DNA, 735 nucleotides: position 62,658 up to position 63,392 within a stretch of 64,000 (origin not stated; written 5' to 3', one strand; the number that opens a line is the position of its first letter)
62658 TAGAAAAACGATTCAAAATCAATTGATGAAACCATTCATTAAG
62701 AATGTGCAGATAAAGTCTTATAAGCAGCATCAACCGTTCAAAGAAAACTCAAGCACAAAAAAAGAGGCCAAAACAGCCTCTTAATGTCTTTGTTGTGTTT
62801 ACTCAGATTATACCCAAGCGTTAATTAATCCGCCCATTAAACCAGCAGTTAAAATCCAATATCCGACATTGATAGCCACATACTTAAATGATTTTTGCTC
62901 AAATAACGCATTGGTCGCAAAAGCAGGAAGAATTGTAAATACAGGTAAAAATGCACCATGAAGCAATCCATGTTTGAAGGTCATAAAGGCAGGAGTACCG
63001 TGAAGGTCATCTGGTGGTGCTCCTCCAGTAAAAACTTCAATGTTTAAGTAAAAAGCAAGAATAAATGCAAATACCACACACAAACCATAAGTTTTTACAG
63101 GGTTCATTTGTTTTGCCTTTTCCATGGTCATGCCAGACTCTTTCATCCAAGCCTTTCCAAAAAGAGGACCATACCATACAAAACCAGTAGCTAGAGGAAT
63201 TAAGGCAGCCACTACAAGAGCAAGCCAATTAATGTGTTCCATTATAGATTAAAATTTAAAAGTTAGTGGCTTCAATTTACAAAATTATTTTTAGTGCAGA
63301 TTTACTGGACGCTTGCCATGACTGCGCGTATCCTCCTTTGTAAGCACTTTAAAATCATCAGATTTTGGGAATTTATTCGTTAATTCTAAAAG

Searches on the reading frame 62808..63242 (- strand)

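Call 60: search_protein_families(library=pfam, proteins=[window:62808-63242:-], max_evalue=0.001)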
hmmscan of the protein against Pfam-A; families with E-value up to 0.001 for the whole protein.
window:62808-63242:- (144 aa): 1 family
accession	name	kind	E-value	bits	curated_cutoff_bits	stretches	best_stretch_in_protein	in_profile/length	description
PF08570.15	DUF1761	-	2.2e-28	99.4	31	1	7-139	1-121/123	Protein of unknown function (DUF1761)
